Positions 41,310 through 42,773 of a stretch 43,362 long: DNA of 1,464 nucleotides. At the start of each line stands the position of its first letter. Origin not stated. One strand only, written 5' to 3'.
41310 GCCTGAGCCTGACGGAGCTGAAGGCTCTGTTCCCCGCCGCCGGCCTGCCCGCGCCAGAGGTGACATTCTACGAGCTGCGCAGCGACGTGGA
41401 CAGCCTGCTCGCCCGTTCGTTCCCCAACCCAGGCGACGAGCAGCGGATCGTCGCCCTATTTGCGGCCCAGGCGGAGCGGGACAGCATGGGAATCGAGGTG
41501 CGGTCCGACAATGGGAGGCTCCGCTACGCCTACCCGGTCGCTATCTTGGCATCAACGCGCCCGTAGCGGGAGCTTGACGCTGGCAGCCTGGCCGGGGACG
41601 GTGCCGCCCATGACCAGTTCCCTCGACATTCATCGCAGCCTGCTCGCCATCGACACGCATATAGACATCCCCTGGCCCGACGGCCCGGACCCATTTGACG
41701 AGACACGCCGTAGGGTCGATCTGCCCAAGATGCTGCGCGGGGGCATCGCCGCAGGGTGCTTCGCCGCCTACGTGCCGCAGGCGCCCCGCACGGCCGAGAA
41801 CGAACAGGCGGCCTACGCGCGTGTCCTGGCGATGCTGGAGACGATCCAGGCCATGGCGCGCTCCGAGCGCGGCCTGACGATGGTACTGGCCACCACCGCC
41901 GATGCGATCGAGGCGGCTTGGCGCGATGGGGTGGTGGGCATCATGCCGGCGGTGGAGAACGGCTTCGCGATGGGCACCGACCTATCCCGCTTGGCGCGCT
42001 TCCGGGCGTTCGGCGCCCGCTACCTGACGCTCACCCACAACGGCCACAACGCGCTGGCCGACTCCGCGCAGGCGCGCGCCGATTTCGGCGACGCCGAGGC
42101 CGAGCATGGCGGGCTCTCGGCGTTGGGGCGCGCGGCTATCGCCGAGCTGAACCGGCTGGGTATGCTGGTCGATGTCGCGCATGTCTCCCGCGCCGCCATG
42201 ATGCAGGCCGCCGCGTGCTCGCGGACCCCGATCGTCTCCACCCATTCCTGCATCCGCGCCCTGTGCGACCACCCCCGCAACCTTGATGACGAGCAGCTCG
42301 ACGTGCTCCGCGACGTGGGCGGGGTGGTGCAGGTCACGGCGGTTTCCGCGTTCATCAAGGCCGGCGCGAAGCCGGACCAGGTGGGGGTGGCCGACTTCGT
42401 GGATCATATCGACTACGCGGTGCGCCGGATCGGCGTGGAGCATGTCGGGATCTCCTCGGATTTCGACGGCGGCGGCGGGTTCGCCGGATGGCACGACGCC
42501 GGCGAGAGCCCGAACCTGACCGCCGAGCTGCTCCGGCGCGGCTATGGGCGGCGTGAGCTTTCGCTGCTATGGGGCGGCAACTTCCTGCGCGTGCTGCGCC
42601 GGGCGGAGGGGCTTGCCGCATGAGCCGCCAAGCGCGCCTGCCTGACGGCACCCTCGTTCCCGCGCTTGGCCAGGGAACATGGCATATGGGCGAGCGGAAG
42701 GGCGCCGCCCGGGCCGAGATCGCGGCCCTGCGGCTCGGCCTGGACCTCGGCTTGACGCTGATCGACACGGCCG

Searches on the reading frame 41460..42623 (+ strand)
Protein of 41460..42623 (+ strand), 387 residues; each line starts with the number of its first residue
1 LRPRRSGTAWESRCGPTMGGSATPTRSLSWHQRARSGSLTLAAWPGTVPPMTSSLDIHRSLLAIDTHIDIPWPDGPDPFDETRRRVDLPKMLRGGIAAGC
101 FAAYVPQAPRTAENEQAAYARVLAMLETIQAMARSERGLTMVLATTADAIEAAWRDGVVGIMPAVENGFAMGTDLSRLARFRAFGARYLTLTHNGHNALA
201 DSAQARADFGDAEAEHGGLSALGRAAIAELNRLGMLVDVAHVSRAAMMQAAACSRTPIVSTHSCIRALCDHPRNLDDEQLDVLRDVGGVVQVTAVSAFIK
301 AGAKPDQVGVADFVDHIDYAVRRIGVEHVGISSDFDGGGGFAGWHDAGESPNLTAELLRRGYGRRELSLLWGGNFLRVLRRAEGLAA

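Call 80: search_protein_families(library=pfam, proteins=[window:41460-42623:+], max_evalue=0.001)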
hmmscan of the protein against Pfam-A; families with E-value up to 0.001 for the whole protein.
window:41460-42623:+ (387 aa): 1 family
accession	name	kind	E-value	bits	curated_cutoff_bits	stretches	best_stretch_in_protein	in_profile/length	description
PF01244.27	Peptidase_M19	-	9.6e-94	314.5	26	1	57-380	2-318/319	Membrane dipeptidase (Peptidase family M19)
